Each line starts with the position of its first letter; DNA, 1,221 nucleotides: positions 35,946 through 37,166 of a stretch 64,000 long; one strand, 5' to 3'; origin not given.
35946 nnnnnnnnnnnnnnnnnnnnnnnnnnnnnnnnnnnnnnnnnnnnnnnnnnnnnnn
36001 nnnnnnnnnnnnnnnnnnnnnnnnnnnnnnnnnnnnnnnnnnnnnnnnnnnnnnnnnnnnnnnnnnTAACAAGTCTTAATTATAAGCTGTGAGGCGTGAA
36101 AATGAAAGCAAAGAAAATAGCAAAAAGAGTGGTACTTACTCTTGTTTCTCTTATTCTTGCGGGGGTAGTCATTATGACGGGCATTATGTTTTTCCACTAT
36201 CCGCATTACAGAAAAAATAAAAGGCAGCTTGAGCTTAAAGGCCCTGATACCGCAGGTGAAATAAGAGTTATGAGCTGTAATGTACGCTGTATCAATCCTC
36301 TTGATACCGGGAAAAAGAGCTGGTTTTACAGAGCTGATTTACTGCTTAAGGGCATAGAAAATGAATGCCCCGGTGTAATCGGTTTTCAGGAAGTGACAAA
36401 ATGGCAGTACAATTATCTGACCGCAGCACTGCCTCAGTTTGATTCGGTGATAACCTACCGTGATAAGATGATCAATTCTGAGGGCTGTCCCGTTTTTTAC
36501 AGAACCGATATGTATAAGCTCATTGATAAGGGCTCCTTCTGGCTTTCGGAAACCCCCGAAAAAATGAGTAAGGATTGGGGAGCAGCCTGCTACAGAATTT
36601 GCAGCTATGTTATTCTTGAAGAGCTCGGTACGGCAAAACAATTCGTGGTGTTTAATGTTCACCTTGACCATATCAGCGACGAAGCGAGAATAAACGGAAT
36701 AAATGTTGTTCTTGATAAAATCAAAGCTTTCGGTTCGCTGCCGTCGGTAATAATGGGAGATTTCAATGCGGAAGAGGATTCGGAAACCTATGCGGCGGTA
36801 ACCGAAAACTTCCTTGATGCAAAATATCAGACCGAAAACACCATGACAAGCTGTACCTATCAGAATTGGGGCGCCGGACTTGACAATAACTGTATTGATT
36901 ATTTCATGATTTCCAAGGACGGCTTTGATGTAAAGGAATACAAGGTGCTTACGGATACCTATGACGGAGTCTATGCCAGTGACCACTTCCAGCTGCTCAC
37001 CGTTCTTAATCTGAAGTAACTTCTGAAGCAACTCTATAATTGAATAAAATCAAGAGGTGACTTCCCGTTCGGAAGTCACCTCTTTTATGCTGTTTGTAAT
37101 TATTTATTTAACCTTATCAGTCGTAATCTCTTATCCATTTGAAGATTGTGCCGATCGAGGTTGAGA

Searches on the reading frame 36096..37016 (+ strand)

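Call 5: search_protein_families(library=pfam, proteins=[window:36096-37016:+], max_evalue=0.01)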
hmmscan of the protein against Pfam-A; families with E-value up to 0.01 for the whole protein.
window:36096-37016:+ (307 aa): 1 family
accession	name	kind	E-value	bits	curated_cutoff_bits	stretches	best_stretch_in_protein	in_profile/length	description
PF03372.29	Exo_endo_phos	-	2.2e-10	41.1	24.5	1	59-297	1-225/225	Endonuclease/Exonuclease/phosphatase family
